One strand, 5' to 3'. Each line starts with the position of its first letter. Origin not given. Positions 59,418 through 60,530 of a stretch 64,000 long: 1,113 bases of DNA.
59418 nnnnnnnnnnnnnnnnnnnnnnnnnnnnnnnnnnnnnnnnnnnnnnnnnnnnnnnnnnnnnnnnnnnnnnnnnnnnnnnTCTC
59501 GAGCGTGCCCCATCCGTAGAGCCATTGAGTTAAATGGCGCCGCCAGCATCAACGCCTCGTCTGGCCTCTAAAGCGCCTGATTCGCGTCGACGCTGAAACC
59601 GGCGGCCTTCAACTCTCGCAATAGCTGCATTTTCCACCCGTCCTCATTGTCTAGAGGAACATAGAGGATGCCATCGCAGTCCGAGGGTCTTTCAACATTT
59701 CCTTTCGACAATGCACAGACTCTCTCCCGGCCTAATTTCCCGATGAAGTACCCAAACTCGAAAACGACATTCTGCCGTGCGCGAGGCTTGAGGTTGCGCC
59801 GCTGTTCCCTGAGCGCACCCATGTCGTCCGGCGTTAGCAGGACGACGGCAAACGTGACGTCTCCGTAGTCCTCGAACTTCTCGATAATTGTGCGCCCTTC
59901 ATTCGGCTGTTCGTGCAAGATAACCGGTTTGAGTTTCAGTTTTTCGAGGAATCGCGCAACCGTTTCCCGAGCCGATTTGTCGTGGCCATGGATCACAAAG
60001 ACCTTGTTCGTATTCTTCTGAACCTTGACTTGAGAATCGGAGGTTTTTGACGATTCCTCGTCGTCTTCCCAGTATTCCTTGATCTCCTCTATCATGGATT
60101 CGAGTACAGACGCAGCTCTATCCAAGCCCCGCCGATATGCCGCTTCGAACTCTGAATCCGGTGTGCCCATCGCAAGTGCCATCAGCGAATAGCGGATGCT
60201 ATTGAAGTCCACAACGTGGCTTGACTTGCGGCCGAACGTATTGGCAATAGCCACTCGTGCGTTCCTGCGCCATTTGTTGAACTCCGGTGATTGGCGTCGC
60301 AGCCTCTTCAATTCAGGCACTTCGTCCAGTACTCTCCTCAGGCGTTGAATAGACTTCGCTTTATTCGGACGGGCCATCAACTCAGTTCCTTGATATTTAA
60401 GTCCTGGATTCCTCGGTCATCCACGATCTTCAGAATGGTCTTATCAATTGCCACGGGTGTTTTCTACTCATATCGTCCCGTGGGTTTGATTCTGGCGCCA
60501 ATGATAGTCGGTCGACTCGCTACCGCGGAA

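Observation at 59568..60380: Orphan TIR-like (COG4271 / Cap12-PycTIR-type) protein with an unknown N-terminal domain and no visible cyclase partner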

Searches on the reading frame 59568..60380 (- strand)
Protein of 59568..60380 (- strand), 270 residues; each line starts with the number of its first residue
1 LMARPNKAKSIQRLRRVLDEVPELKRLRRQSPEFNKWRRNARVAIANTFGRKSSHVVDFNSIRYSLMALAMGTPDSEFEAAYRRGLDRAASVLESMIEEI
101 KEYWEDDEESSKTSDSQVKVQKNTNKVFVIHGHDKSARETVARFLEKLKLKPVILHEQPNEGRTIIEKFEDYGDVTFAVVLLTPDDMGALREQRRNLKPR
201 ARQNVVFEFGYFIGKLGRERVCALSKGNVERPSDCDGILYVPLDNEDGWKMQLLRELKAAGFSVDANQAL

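Call 3: search_protein_families(library=pfam, proteins=[window:59568-60380:-], max_evalue=0.01)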
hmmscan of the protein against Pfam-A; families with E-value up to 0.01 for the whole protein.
window:59568-60380:- (270 aa): 1 family
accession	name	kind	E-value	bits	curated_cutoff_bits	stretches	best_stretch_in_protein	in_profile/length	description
PF10137.14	CAP12-PCTIR_TIR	-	3e-41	140.6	24.7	1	126-244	1-118/119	CAP12/Pycsar effector protein, TIR domain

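Call 4: search_protein_families(library=padloc, proteins=[window:59568-60380:-], max_evalue=0.01)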
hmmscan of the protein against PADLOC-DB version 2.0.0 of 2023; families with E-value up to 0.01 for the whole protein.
window:59568-60380:- (270 aa): 10 families
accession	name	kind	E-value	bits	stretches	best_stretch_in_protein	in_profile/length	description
PDLC05005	PDC-S35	-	5.7e-95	316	1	7-268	3-261/264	-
PDLC05004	PDC-S35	-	3.6e-81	270.6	1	35-268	39-263/265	-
PDLC05007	PDC-S35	-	8.6e-81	269.6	1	79-269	95-277/278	-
PDLC05006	PDC-S35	-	2.8e-56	188.5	1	99-268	55-230/231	-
PDLC05003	PDC-S35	-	2.1e-50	169.5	1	98-268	61-239/245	-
PDLC00731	Effector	-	4.2e-15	53.5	1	117-249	147-281/306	TIR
PDLC00729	Effector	-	3.7e-13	47.6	1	177-248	59-127/310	TIR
PDLC02371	PycTIR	-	1.1e-12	45.9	1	115-251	142-267/288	-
PDLC00732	Effector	-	1.2e-11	42.2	1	166-241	194-269/301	TIR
PDLC03825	spbK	-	0.0029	15.1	1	87-151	109-176/308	-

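Call 5: search_protein_families(library=ncbifam, proteins=[window:59568-60380:-], max_evalue=0.01)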
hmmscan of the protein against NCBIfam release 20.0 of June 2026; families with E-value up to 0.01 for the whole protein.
window:59568-60380:- (270 aa): 3 families
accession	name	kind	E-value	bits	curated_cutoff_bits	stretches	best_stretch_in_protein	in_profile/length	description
NF050171.1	CDNTAsCap12CFB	equivalog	3.8e-10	39.5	450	1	177-247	59-126/305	CBASS system CD-NTase-associated NAD(+) hydrolase Cap12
NF050172.1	CDNTAsCap12CFB2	equivalog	1e-09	38.1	450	1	177-245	57-122/312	CBASS system CD-NTase-associated NAD(+) hydrolase Cap12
NF041062.1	DpdE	equivalog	0.0035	15.3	500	1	31-182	446-600/1048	protein DpdE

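Call 9: find_homologous_proteins(query=window:59568-60377:-, max_evalue=0.00001)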
Query window:59568-60377:- (269 aa): 7862 proteins with E <= 0.00001 among 8000 candidates; the best 120 are listed.
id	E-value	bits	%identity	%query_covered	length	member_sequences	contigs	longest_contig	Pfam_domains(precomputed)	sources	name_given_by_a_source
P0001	2.2e-174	596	100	100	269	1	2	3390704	PF10137.15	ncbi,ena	-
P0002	3.1e-156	536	89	100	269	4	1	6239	PF10137.15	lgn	-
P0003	9.6e-153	525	87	100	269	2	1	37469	PF10137.15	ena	-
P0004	3.6e-152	523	87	100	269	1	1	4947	PF10137.15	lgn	-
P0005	6.1e-151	519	86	100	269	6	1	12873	PF10137.15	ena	-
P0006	2.9e-150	517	87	100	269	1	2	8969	PF10137.15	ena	-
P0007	2.6e-148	510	86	100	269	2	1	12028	PF10137.15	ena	-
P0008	3.6e-148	510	84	100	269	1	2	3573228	PF10137.15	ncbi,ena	-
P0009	5.9e-142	489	82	100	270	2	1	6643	PF10137.15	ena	-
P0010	5.3e-141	486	82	100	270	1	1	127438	PF10137.15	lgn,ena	-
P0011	5.7e-141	486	79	100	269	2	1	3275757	PF10137.15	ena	-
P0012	1.3e-139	482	81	100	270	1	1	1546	PF10137.15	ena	-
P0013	2.1e-134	465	77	100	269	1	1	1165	PF10137.15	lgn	-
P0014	3.0e-133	461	77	100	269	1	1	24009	PF10137.15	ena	-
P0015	1.1e-131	456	75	100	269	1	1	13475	PF10137.15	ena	-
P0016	2.8e-129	448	88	85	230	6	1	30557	PF10137.15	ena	-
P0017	1.5e-127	442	73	100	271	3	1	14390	PF10137.15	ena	-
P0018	6.4e-127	440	72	100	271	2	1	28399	PF10137.15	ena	-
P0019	1.4e-126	439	72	100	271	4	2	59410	PF10137.15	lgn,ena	-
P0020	2.1e-126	438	72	100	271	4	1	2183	PF10137.15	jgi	-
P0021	2.7e-126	438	72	100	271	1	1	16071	PF10137.15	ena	-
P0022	7.7e-126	437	72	100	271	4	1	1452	PF10137.15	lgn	-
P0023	9.2e-126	436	72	100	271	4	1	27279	PF10137.15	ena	-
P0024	1.3e-125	436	72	100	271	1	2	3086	PF10137.15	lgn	-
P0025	2.8e-125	435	71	100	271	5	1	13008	PF10137.15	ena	-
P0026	3.8e-124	431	71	100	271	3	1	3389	PF10137.15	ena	-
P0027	9.1e-124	430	72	100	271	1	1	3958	PF10137.15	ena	-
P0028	1.2e-123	430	72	100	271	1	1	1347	PF10137.15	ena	-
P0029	1.3e-123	429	70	100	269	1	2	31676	PF10137.15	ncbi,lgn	-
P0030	1.4e-123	429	72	100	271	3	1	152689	PF10137.15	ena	-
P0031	3.7e-123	428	71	100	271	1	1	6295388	PF10137.15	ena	-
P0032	1.0e-122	426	71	100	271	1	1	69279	PF10137.15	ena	-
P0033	1.1e-122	426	69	100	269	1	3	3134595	PF10137.15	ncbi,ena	-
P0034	7.6e-122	424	71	100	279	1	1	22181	PF10137.15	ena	-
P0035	8.7e-122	423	71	100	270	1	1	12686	PF10137.15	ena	-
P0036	9.8e-122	423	69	100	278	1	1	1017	PF10137.15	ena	-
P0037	8.4e-121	420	70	100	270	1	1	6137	PF10137.15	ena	-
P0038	7.2e-120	417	70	100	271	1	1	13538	PF10137.15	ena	-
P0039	9.1e-120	417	68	100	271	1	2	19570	PF10137.15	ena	-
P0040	2.5e-119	415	69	100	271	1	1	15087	PF10137.15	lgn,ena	-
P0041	2.7e-119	415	70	100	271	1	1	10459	PF10137.15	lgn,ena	-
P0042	1.9e-118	412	69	100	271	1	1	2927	PF10137.15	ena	-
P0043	5.3e-118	411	70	97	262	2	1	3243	PF10137.15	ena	-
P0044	1.4e-116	406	67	100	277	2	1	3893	PF10137.15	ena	-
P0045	6.6e-116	404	67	100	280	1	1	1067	PF10137.15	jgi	jgi:hypothetical protein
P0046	8.4e-116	404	69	100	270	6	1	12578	PF10137.15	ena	-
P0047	9.5e-116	404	67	100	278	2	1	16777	PF10137.15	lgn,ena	-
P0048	5.5e-115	401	67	100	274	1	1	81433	PF10137.15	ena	-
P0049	1.8e-114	399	66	100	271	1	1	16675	PF10137.15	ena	-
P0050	2.5e-114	399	66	99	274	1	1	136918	PF10137.15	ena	-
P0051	3.6e-114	398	65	100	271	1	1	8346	PF10137.15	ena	-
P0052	1.0e-113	397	66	100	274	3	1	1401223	PF10137.15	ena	-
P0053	1.6e-113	396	65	100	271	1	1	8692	PF10137.15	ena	-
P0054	2.2e-113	396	67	100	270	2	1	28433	PF10137.15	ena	-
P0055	2.6e-113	396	64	100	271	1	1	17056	PF10137.15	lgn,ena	-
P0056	3.5e-113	395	66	100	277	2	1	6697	PF10137.15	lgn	-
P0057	5.0e-113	395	64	100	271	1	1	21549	PF10137.15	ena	-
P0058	7.8e-113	394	64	100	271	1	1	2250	PF10137.15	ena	-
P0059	2.0e-112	393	65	100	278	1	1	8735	PF10137.15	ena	-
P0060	3.9e-112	392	63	100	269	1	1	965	PF10137.15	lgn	-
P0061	5.4e-112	391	64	100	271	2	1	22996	PF10137.15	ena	-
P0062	7.2e-112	391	64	100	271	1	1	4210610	PF10137.15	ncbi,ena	-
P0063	1.1e-111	390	63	100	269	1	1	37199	PF10137.15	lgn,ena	-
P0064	1.4e-111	390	65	100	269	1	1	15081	PF10137.15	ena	-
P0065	1.8e-111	390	66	99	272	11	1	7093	PF10137.15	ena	-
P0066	4.7e-111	388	64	100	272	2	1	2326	PF10137.15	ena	-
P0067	5.8e-110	385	61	100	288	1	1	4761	PF10137.15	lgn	-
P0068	6.0e-110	385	65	100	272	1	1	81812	PF10137.15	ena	-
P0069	7.5e-110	384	62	100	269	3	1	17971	PF10137.15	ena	-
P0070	7.5e-110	384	64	100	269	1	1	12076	PF10137.15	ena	-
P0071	7.7e-109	381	61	100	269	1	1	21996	PF10137.15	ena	-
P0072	8.1e-109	381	61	100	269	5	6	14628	PF10137.15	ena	-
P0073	9.2e-109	381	64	100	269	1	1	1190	PF10137.15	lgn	-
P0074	1.6e-108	380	66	97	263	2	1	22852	PF10137.15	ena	-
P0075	2.0e-108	380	61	100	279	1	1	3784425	PF10137.15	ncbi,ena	-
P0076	2.4e-108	379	63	100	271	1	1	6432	PF10137.15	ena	-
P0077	2.4e-108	379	62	100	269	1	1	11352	PF10137.15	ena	-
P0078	3.3e-108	379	63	100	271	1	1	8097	PF10137.15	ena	-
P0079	3.6e-108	379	62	100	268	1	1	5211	PF10137.15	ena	-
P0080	3.8e-108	379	63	100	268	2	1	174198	PF10137.15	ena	-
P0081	8.0e-108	378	63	98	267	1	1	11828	PF10137.15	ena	-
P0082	1.6e-107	377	62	100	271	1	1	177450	PF10137.15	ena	-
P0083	1.7e-107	377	63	100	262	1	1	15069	PF10137.15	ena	-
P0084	2.3e-107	376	62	100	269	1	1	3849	PF10137.15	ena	-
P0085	2.6e-107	376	63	100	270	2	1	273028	PF10137.15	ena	-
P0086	3.2e-107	376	61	100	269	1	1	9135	PF10137.15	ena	-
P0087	3.4e-107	376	60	100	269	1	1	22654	PF10137.15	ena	-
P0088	4.0e-107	375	62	97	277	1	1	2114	PF10137.15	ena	-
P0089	6.7e-107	375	62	100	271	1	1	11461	PF10137.15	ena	-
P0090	9.1e-107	374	63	100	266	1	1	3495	PF10137.15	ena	-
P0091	1.1e-106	374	62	100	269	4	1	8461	PF10137.15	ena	-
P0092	1.3e-106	374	64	100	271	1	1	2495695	PF10137.15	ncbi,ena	-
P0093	1.7e-106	373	62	100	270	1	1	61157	PF10137.15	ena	-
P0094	2.2e-106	373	61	100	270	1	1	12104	PF10137.15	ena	-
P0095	2.8e-106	373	62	100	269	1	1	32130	PF10137.15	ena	-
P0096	3.3e-106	372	63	100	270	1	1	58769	PF10137.15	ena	-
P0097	5.4e-106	372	59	100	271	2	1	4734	PF10137.15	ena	-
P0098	1.3e-105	370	61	100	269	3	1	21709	PF10137.15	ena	-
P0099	1.6e-105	370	62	100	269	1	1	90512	PF10137.15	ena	-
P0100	1.9e-105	370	62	100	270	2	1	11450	PF10137.15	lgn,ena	-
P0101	2.1e-105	370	61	100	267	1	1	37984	PF10137.15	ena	-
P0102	2.7e-105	369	64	100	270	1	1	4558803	PF10137.15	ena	-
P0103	3.0e-105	369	62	100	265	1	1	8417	PF10137.15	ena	-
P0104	3.5e-105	369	69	89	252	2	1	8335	PF10137.15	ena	-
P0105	4.2e-105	369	61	100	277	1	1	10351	PF10137.15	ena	-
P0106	4.4e-105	369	63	100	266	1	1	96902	PF10137.15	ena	-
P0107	4.8e-105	369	59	100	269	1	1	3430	PF10137.15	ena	-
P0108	5.7e-105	368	63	100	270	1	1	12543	PF10137.15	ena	-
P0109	6.0e-105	368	64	100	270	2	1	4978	PF10137.15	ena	-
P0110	8.6e-105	368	61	100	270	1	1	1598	PF10137.15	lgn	-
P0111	1.3e-104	367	61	100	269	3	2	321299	PF10137.15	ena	-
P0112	1.3e-104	367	61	100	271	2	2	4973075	PF10137.15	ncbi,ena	-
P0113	1.3e-104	367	61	100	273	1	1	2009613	PF10137.15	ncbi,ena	-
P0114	1.6e-104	367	61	100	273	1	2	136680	PF10137.15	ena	-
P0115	2.0e-104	367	59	100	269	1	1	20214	PF10137.15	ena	-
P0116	2.3e-104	366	63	100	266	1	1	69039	PF10137.15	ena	-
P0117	3.4e-104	366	62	100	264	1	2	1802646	PF10137.15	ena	-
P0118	8.3e-104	364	61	100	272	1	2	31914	PF10137.15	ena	-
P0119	1.6e-103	364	60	100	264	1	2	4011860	PF10137.15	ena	-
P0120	1.6e-103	364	61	100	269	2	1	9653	PF10137.15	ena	-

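Call 11: find_related_loci(query=A1, collection=genome_contigs, flank=10000)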
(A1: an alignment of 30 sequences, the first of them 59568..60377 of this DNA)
Query A1 (269 aa) in genome_contigs; peptide patterns used: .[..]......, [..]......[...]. (x = any residue, [..] = any of these).
600 stretches matched a pattern (row limit reached: there are more); 558 encode a relative of the query (tblastn E <= 1e-3); the best 80 are kept; 80 distinct loci.
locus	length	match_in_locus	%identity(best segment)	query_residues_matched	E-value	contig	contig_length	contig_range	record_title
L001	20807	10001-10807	79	1-269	6e-147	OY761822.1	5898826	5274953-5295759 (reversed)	MAG: Gammaproteobacteria bacterium isolate 26270776-605d-492c-ad89-c005c466fdfd genome assembly, chromosome: 1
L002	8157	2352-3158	59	1-269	2e-113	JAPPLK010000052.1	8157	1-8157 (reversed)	MAG: Nitrospira sp. isolate RHO3_bin_20 NODE_9956_length_8157_cov_319.500000, whole genome shotgun sequence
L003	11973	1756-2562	58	1-269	2e-110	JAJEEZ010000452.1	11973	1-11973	MAG: Candidatus Latescibacterota bacterium isolate p16x34bins.62 k141_592947, whole genome shotgun sequence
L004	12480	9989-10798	58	1-269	4e-109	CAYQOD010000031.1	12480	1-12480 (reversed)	MAG TPA_asm: uncultured Thermodesulfobacteriota bacterium isolate binchicken_co252_14 genome assembly, contig: NODE_658_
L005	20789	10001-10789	59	1-269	1e-108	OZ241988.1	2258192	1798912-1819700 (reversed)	MAG: Nitrospirales bacterium isolate a9a036fa-ce6a-47a6-b6ba-e810451c52c0 genome assembly, chromosome: 1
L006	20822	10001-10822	58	1-269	8e-108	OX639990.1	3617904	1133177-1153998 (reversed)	MAG: uncultured Candidatus Entotheonella sp. isolate 26b0520c-cf9d-432e-a440-87a3e388b1d5 genome assembly, chromosome: 1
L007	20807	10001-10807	58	1-269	2e-107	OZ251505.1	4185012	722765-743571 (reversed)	MAG: uncultured Candidatus Binatia bacterium isolate 3702f2bb-6743-416a-8e02-efa82259b27a genome assembly, chromosome: 1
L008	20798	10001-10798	60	5-269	2e-105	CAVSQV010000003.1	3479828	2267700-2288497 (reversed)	MAG: uncultured Acidobacteriota bacterium isolate MFD05747.bin.2.183 genome assembly, contig: contig_1717, whole genome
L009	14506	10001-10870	55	1-269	2e-104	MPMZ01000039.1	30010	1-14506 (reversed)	MAG: Nitrospira sp. bin75 NODE_2285_length_30010_cov_11.6603_ID_4569, whole genome shotgun sequence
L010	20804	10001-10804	59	1-269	4e-103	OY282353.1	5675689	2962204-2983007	MAG: uncultured Gammaproteobacteria bacterium genome assembly, chromosome: 1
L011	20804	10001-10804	64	1-269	6e-113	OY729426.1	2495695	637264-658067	MAG: Nitrospirales bacterium isolate 092cc351-3adc-43ff-9a6e-f4966337217d genome assembly, chromosome: 1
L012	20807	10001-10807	58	1-269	1e-102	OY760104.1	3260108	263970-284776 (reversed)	MAG: Dehalococcoidia bacterium isolate 85321599-0a94-4039-bbde-d148f9b3e6b5 genome assembly, chromosome: 1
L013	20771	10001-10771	57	1-267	4e-102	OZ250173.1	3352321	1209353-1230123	MAG: Candidatus Entotheonellaceae bacterium isolate 9d1d725d-eef8-4373-9b5a-f8a255acfc24 genome assembly, chromosome: 1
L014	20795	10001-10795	58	1-266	3e-102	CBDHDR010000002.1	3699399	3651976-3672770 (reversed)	MAG: Dehalococcoidia bacterium isolate 3405ea0c-46a1-49ac-8793-a98dd5fa39b7 genome assembly, contig: contig_2, whole gen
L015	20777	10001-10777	57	1-269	6e-102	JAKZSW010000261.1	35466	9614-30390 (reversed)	MAG: Candidatus Tectimicrobiota bacterium isolate Langseth_MAG_00043 Langseth_MAG_00043_000000000261, whole genome shotg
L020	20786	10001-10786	59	1-269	3e-99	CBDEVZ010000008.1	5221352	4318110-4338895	MAG: uncultured Candidatus Binatia bacterium isolate 77b99e23-3f9f-49a3-a4d3-93b2c3db3d2d genome assembly, contig: conti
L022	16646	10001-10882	53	1-269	9e-97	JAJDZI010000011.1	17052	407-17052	MAG: Nitrospirales bacterium isolate jk18x40bins.30 k141_67572, whole genome shotgun sequence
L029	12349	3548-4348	51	1-269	1e-91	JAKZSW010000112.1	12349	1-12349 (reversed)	MAG: Candidatus Tectimicrobiota bacterium isolate Langseth_MAG_00043 Langseth_MAG_00043_000000000112, whole genome shotg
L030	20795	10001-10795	52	1-266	2e-91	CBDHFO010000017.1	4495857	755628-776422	MAG: Candidatus Marinacidobacterium sp. isolate 178a2059-1fcc-4348-b026-258adf563acb genome assembly, contig: contig_6,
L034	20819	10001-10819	52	1-269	3e-90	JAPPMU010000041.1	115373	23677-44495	MAG: Chloroflexota bacterium isolate RHO3_bin_54 NODE_397_length_115373_cov_15.314920, whole genome shotgun sequence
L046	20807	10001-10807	51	1-269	4e-86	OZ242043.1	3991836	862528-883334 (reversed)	MAG: Dehalococcoidia bacterium isolate 85f8f78b-f575-40e1-bce2-50f1b814b5fa genome assembly, chromosome: 1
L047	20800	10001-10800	61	1-269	1e-92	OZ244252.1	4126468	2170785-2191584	MAG: uncultured Candidatus Entotheonella sp. isolate 65fe1b67-1d6c-4ee1-a728-c1902880f996 genome assembly, chromosome: 1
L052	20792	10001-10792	50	1-269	3e-82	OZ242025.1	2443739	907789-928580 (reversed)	MAG: Dehalococcoidia bacterium isolate 154789fe-1cbe-4e12-9e25-a4d867c0b0dd genome assembly, chromosome: 1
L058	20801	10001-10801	48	1-269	6e-78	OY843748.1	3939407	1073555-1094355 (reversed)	MAG: bacterium isolate 9408d56b-0626-48ff-8cc4-40385ffb9045 genome assembly, chromosome: 1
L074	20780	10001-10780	48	9-267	5e-72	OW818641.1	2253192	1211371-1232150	metagenome genome assembly, chromosome: 1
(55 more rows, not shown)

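Call 12: find_encoding_contigs(protein=P0001, flank=10000, max_places=4)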
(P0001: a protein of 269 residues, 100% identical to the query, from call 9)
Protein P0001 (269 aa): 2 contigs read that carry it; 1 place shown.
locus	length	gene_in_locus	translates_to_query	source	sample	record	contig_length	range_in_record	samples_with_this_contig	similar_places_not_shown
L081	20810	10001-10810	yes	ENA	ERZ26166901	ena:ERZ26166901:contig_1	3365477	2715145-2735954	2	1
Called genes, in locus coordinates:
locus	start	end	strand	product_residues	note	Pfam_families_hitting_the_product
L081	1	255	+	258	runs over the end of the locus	PF08843:AbiEii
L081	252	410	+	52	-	-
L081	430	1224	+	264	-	PF01476:LysM, PF08378:NERD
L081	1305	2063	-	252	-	PF01695:IstB_IS21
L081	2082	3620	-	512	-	PF00665:rve, PF22483:Mu-transpos_C_2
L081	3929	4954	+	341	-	PF13551:HTH_29 (faint), PF13565:HTH_32, PF13683:rve_3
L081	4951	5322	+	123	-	-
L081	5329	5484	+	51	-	-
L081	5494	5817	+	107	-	PF01381:HTH_3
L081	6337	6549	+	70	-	-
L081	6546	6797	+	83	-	PF07927:HicA_toxin (weak)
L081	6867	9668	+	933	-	PF20464:MmeI_N, PF20465:MmeI_hel, PF20473:MmeI_Mtase, PF20466:MmeI_TRD, PF20467:MmeI_C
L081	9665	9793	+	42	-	-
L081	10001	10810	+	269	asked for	PF10137:CAP12-PCTIR_TIR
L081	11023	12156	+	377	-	PF13289:SIR2_2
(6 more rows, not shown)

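Call 19: search_protein_families(library=pfam, proteins=[L005:7419-9998:+, L005:10795-11172:+, L005:11206-12369:+, L005:12366-12869:+, L005:12980-15790:+, L002:37-2352:+, L002:3164-3541:+, L002:3656-4630:+, L002:5196-8081:+], max_evalue=0.001)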
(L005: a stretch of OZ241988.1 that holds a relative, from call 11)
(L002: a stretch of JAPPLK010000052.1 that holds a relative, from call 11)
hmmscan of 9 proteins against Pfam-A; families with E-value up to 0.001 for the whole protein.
L005:7419-9998:+ (859 aa): 1 family
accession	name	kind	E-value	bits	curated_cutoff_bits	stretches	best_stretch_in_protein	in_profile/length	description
PF01555.25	N6_N4_Mtase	-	8.3e-30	104.8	26.7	1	149-483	1-220/221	DNA methylase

L005:10795-11172:+ (125 aa): 2 families
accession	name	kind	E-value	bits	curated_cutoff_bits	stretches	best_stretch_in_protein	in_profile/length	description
PF01909.29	NTP_transf_2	-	9.4e-15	55.2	21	1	14-83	7-79/93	Nucleotidyltransferase domain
PF18765.7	Polbeta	-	7.8e-09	36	26.9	1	12-98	3-85/93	Polymerase beta, Nucleotidyltransferase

L005:11206-12369:+ (387 aa): 2 families
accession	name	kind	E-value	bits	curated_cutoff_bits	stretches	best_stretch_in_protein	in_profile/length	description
PF06114.19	Peptidase_M78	-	8e-12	45.5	22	1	197-297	25-121/123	IrrE N-terminal-like domain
PF01381.28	HTH_3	-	0.00074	19.9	23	0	39-63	27-51/55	Helix-turn-helix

L005:12366-12869:+ (167 aa): 2 families
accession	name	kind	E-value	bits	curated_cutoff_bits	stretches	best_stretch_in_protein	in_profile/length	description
PF14367.12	DUF4411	-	1.9e-21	77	23.5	1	3-165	1-157/159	Domain of unknown function (DUF4411)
PF01850.27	PIN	-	2.6e-08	34.9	23.6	1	3-132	1-116/120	PIN domain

L005:12980-15790:+ (936 aa): 1 family
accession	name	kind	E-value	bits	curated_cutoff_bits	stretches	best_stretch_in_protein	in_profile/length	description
PF04851.21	ResIII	-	8.5e-09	36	22.5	1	136-283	21-140/164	Type III restriction enzyme, res subunit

L002:37-2352:+ (771 aa): 1 family
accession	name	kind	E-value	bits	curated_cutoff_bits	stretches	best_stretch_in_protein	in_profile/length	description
PF01555.25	N6_N4_Mtase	-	3.4e-29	102.8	26.7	1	62-396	1-220/221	DNA methylase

L002:3164-3541:+ (125 aa): 2 families
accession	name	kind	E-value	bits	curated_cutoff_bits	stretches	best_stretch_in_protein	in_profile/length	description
PF01909.29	NTP_transf_2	-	1.4e-14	54.6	21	1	14-88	7-82/93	Nucleotidyltransferase domain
PF18765.7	Polbeta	-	4.1e-09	36.9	26.9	1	11-101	2-88/93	Polymerase beta, Nucleotidyltransferase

L002:3656-4630:+ (324 aa): 1 family
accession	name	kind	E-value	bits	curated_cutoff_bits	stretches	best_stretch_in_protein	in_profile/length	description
PF10987.13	DUF2806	-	3e-36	125.7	24.5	1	83-204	3-121/221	Protein of unknown function (DUF2806)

L002:5196-8081:+ (961 aa): 1 family
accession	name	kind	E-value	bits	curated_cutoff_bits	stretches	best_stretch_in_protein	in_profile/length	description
PF04851.21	ResIII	-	2.4e-08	34.5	22.5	1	162-308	22-140/164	Type III restriction enzyme, res subunit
